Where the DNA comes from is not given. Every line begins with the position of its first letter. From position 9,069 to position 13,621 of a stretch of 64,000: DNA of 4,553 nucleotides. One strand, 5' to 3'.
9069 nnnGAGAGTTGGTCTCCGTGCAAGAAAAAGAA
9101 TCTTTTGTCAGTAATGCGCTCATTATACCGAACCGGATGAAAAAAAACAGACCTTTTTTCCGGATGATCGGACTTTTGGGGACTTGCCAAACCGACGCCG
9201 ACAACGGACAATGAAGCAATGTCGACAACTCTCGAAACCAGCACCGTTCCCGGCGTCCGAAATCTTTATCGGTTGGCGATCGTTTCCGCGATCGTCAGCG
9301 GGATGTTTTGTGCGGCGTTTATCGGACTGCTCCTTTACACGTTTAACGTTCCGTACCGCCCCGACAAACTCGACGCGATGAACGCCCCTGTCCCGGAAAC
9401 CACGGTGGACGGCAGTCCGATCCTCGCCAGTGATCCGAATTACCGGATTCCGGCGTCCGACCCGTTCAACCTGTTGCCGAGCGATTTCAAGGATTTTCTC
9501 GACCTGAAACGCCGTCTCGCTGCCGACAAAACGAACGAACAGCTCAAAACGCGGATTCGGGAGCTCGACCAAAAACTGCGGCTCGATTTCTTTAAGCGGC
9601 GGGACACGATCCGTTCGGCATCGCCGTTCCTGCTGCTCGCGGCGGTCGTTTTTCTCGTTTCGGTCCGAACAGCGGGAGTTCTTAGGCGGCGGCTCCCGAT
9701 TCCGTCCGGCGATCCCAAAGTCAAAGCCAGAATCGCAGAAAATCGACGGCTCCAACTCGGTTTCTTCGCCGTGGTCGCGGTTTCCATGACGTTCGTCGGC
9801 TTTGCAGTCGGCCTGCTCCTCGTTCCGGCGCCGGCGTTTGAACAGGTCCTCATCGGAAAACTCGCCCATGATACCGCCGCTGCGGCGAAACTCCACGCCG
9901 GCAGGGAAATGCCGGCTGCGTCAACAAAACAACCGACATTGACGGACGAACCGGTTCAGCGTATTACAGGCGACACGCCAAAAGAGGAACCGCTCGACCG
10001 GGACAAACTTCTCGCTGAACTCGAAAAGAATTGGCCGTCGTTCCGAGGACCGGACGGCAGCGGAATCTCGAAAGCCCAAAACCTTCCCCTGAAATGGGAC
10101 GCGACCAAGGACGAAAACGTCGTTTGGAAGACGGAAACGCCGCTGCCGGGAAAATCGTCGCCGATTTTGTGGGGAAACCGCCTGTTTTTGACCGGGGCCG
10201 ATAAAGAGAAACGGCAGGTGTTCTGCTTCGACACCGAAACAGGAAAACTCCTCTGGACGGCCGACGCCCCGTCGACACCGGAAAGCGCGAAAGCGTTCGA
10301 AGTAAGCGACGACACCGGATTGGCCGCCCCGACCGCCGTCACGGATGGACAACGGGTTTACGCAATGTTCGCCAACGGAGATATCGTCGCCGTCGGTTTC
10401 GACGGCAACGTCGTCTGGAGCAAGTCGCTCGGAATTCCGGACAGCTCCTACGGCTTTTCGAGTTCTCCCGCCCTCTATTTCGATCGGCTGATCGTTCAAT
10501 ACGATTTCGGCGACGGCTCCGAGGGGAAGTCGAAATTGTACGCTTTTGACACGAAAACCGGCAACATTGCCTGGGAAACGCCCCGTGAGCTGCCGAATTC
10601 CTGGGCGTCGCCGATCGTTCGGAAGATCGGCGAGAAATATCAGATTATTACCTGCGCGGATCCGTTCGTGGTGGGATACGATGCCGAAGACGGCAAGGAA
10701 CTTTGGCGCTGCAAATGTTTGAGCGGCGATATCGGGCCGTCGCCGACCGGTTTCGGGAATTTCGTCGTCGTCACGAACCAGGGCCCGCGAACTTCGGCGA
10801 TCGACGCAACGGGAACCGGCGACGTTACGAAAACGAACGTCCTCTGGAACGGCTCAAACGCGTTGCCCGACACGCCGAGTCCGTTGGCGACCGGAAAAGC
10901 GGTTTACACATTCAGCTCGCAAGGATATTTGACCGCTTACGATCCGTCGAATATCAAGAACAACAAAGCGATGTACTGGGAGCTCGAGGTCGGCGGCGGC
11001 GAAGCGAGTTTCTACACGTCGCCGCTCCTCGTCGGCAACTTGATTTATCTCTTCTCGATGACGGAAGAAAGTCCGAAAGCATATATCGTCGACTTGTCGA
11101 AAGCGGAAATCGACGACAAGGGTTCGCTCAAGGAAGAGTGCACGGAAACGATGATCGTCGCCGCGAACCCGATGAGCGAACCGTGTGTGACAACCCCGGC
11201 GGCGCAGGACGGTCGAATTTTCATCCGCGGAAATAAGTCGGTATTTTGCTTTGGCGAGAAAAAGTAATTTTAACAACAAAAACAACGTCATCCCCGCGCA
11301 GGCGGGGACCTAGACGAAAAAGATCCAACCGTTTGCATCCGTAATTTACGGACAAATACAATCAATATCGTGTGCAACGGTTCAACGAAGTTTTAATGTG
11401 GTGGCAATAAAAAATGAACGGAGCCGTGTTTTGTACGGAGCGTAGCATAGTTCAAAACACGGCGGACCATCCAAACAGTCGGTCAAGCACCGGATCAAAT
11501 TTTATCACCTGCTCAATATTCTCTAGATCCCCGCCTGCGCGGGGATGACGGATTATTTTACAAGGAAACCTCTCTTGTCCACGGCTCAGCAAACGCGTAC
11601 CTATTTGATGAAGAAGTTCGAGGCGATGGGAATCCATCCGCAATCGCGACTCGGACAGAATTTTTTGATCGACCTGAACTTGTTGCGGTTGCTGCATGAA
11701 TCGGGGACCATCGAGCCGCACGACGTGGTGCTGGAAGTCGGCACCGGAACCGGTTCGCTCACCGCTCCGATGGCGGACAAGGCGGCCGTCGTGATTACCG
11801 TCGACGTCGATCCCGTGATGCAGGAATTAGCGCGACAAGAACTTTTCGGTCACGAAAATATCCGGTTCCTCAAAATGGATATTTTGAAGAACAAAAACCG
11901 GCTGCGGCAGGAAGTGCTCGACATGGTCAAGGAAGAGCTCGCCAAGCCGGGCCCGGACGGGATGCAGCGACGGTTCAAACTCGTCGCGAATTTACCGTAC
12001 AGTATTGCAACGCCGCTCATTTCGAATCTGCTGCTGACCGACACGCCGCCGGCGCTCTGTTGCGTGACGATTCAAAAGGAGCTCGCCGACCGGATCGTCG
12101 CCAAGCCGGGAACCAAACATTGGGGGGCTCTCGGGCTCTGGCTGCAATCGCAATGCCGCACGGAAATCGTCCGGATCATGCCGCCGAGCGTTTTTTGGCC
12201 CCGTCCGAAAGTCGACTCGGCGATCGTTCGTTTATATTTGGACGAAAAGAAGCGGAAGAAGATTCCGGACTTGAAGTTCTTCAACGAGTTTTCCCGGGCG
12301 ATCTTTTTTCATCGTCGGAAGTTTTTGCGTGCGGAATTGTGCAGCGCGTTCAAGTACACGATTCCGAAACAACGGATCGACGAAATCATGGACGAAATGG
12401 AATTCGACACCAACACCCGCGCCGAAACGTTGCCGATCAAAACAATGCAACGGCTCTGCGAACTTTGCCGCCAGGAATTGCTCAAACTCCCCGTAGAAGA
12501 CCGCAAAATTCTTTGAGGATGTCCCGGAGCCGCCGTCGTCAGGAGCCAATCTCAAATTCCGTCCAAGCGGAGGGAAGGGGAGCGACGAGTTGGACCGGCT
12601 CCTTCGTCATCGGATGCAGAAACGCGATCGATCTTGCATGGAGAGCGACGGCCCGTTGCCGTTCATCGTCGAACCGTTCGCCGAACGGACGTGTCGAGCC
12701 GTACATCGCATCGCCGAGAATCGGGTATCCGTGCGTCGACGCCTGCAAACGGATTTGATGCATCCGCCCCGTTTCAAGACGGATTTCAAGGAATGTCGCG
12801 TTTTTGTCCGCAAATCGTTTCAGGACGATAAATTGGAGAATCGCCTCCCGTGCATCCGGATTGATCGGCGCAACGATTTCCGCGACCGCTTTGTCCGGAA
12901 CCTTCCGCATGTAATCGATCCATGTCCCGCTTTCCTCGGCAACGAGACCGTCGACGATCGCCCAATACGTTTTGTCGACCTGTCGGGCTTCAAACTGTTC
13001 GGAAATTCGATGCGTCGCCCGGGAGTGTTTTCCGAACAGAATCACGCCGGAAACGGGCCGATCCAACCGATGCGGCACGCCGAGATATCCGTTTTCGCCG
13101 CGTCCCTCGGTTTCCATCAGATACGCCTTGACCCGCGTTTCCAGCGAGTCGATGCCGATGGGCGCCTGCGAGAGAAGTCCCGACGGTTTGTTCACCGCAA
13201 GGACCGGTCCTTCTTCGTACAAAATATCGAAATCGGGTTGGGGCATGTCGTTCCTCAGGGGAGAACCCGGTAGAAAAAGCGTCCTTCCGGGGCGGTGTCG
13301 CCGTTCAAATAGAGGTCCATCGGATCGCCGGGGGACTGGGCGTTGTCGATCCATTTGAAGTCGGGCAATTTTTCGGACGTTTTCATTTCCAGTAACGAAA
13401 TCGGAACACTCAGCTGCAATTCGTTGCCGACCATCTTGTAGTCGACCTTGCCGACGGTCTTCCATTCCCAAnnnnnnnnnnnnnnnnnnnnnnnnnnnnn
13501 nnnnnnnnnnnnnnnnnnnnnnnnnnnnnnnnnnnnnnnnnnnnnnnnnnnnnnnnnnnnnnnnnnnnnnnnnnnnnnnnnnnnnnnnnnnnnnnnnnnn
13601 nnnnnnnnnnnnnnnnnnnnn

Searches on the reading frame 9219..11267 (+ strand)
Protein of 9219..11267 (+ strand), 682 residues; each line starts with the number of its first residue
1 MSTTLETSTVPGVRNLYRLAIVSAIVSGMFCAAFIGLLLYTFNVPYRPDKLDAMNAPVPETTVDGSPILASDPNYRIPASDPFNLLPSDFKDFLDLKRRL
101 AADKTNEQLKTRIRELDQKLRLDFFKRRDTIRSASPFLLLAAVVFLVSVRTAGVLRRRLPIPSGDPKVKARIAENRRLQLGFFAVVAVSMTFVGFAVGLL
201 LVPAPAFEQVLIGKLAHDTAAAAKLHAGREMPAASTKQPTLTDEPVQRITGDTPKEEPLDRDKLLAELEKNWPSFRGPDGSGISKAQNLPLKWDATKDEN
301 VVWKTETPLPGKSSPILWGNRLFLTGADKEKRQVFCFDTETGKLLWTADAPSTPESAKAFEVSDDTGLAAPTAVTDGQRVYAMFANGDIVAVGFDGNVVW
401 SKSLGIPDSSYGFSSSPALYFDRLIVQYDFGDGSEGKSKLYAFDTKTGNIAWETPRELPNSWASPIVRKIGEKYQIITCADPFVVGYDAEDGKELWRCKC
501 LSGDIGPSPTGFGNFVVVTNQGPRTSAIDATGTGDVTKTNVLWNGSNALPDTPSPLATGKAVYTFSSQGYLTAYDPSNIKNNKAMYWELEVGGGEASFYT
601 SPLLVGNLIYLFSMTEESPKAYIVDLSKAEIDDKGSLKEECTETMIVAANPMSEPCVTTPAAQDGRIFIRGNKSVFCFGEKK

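Call 17: search_protein_families(library=pfam, proteins=[window:9219-11267:+], max_evalue=0.0001)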
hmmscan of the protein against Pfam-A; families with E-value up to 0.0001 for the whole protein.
window:9219-11267:+ (682 aa): 3 families
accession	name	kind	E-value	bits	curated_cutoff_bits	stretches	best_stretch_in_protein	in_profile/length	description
PF13360.13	PQQ_2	-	3.4e-24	86.2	27.6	2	437-578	2-137/233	Outer membrane protein assembly factor BamB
PF13570.13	Beta-prop_ACSF4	-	4.9e-11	43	133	1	439-606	30-185/329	Beta-alanine-activating enzyme, beta-propeller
PF01011.28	PQQ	-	2.5e-08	33.5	26.7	1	289-453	27-205/595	Glucose/ethanol/alcohol dehydrogenase, beta-propeller domain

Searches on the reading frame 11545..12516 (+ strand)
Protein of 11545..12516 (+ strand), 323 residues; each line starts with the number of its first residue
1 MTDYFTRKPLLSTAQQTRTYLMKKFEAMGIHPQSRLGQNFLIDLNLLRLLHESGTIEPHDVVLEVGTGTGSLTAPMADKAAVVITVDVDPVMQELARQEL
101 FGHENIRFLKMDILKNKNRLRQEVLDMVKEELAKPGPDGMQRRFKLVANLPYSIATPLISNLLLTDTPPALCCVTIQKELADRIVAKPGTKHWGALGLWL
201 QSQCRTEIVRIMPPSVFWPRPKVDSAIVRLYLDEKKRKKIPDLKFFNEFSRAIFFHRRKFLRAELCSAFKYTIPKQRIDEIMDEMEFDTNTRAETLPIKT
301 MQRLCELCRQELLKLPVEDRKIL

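Call 17: search_protein_families(library=pfam, proteins=[window:11545-12516:+], max_evalue=0.0001)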
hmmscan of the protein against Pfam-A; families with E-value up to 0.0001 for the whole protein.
window:11545-12516:+ (323 aa): 5 families
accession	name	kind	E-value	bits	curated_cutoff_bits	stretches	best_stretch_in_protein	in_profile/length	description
PF00398.26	RrnaAD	-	3.6e-45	154.5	24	1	34-305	6-258/263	Ribosomal RNA adenine dimethylase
PF13649.12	Methyltransf_25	-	2.3e-08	35.1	27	1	62-115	1-57/97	Methyltransferase domain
PF08241.18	Methyltransf_11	-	2.1e-06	28.7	21.2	1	63-115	1-53/95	Methyltransferase domain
PF13847.12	Methyltransf_31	-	1.2e-05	25.5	27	1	57-128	2-78/145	Methyltransferase domain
PF13489.12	Methyltransf_23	-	4e-05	23.8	27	1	47-115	14-61/164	Methyltransferase domain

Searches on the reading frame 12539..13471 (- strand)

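Call 17: search_protein_families(library=pfam, proteins=[window:12539-13471:-], max_evalue=0.0001)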
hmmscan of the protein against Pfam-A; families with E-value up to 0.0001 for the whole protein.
window:12539-13471:- (310 aa): 1 family
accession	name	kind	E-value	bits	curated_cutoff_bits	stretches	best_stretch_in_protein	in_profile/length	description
PF00849.27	PseudoU_synth_2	-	4.2e-28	98.9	26.8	1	90-245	2-151/152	RNA pseudouridylate synthase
